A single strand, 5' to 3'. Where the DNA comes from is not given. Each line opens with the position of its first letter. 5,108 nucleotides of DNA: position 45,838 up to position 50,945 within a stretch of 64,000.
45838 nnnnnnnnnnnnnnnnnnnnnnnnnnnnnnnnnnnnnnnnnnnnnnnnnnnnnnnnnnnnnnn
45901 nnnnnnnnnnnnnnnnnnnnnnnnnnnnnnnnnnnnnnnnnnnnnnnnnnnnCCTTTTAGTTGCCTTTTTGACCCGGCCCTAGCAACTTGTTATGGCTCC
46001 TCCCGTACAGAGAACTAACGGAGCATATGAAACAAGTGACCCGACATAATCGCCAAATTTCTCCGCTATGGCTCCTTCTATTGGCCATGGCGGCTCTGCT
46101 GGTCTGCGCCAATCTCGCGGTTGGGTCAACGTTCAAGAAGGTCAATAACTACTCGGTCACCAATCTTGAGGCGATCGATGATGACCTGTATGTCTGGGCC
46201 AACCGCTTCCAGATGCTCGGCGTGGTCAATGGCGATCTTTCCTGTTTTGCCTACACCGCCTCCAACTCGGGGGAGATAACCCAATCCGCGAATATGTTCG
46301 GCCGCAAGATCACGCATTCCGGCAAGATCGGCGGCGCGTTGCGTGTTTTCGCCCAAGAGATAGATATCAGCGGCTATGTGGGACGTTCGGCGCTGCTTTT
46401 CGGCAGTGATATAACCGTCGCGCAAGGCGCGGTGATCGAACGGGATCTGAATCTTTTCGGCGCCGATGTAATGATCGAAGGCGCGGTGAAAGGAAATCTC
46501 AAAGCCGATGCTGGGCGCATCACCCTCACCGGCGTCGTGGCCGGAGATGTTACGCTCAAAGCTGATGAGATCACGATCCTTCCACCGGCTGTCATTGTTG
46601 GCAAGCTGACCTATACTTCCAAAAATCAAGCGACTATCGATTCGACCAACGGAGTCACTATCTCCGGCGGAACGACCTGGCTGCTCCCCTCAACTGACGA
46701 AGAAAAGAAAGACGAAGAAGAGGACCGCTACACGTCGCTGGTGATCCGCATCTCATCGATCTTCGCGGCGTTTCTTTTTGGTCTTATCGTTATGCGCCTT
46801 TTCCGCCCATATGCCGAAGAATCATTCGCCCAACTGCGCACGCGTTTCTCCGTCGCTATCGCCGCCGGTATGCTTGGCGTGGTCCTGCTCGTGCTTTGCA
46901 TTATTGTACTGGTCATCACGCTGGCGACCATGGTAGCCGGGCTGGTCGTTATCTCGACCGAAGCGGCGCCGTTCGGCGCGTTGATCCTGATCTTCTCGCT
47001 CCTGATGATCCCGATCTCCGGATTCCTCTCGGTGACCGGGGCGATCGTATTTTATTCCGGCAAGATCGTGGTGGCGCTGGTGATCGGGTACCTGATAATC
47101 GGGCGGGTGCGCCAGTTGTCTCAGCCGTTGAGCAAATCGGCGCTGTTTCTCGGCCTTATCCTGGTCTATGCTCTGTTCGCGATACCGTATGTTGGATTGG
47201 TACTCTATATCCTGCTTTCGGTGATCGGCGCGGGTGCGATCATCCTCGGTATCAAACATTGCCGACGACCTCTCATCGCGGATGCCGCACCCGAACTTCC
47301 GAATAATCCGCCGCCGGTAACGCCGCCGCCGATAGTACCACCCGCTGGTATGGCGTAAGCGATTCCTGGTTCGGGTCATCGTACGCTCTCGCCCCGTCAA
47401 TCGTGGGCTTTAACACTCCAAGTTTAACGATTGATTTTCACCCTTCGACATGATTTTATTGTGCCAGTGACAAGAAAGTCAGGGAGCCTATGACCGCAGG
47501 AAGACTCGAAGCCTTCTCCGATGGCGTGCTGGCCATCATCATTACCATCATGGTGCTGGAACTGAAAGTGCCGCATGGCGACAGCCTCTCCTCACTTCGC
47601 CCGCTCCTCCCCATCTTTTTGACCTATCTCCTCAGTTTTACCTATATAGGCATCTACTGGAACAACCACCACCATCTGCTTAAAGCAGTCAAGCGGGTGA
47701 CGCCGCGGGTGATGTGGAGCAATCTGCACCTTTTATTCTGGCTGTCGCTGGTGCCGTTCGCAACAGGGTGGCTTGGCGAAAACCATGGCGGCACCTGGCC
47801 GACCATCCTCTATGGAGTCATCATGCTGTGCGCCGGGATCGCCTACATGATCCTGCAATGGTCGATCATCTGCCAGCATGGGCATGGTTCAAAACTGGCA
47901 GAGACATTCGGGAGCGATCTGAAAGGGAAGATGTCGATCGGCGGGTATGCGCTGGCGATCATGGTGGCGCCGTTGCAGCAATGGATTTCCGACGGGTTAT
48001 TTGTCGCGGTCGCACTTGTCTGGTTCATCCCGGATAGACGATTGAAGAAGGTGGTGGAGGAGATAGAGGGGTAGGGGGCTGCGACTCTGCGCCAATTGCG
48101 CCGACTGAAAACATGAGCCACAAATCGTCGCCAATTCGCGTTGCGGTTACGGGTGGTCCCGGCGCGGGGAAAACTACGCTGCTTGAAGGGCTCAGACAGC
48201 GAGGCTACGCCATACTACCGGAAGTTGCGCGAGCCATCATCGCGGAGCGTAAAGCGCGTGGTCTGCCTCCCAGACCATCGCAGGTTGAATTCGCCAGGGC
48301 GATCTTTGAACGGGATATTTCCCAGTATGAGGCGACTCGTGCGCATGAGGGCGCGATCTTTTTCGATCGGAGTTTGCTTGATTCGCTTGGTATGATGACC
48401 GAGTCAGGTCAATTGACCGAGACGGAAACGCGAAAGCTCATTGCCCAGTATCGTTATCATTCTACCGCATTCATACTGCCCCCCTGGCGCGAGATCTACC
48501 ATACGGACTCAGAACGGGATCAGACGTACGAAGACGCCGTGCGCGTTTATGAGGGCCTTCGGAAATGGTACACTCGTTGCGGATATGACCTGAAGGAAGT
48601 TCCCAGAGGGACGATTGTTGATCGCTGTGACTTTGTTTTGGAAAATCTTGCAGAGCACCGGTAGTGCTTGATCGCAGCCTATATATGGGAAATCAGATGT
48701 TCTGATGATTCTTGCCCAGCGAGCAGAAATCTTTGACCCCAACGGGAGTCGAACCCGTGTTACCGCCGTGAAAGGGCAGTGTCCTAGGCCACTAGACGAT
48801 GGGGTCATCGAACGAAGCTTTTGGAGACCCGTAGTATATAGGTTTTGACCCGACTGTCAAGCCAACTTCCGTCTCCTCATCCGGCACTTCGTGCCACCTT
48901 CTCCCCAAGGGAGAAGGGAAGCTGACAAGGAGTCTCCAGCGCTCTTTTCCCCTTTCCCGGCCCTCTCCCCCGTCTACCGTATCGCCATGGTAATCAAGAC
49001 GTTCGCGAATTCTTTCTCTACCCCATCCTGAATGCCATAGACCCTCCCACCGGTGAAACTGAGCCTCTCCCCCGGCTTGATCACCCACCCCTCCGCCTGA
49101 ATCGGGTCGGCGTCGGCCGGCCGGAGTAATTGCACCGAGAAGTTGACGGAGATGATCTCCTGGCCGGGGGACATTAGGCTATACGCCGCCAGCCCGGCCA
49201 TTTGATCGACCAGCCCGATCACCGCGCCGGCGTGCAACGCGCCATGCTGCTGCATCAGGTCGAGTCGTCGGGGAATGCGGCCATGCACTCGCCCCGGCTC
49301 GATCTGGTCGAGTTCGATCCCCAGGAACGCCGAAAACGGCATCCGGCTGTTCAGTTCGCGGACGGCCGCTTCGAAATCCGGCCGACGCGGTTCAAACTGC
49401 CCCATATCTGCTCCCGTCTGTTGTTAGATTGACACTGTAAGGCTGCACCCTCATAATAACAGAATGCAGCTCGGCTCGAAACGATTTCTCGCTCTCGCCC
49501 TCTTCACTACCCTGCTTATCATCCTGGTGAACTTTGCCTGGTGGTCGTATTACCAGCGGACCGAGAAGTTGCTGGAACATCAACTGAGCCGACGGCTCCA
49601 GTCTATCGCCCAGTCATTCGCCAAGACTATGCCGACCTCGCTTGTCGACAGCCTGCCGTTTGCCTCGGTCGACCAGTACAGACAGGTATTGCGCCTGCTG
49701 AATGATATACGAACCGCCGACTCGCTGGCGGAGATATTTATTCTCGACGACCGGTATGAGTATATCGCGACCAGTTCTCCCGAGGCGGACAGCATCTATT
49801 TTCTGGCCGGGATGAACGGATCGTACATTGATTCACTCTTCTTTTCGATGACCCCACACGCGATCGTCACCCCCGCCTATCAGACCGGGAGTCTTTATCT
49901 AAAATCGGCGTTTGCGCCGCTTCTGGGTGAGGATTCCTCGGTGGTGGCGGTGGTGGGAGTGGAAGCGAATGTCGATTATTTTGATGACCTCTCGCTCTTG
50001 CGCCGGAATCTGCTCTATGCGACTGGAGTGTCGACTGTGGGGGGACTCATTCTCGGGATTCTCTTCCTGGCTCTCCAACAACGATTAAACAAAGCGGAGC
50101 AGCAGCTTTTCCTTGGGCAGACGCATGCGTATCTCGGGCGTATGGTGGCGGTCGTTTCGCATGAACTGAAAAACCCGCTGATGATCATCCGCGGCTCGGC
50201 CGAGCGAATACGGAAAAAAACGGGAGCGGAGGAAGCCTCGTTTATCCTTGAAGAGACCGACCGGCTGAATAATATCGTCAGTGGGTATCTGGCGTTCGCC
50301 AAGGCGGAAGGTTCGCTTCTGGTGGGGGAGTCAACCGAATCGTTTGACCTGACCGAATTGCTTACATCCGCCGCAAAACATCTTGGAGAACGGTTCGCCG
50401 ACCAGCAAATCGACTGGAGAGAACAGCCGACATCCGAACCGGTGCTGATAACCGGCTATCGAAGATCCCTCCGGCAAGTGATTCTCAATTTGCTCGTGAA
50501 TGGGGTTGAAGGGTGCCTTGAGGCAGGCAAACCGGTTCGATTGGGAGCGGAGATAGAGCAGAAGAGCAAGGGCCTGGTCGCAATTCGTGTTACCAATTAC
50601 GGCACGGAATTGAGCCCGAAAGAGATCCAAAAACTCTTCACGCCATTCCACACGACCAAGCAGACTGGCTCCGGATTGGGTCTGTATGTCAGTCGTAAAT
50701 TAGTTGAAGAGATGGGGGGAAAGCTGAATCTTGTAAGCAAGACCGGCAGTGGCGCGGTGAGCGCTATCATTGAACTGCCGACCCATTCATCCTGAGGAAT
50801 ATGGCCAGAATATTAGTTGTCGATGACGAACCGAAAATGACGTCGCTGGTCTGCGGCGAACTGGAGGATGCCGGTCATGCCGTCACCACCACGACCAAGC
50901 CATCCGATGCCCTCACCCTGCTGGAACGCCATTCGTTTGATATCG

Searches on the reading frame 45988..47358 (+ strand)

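Call 7: search_protein_families(library=pfam, proteins=[window:45988-47358:+], max_evalue=0.01)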
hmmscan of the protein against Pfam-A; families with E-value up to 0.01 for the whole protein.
window:45988-47358:+ (456 aa): 1 family
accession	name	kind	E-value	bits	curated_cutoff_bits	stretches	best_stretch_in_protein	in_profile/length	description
PF04519.19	Bactofilin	-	6.7e-06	26.7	27.9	1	108-206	3-96/98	Polymer-forming cytoskeletal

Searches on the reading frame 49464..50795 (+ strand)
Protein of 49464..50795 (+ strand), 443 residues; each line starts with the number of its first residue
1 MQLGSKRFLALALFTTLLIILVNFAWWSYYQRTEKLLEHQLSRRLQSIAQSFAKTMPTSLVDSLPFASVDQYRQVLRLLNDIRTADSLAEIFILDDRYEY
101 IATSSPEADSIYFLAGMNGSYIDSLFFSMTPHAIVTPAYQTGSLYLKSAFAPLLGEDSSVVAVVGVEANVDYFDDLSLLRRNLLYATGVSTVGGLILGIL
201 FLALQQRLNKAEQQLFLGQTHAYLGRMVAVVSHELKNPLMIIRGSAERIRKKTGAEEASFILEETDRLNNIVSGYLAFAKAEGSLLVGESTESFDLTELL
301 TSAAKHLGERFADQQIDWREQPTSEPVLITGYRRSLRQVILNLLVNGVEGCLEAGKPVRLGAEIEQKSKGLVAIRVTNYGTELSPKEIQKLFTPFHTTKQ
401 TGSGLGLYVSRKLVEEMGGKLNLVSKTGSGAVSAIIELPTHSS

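Call 61: search_protein_families(library=pfam, proteins=[window:49464-50795:+], max_evalue=0.00001)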
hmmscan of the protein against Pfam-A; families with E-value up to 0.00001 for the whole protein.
window:49464-50795:+ (443 aa): 2 families
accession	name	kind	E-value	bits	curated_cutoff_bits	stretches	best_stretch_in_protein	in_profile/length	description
PF02518.31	HATPase_c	-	2.5e-18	67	26.4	1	333-440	3-109/111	Histidine kinase-, DNA gyrase B-, and HSP90-like ATPase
PF00512.31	HisKA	-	1.2e-12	48.1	26.9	1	224-282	2-64/66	His Kinase A (phospho-acceptor) domain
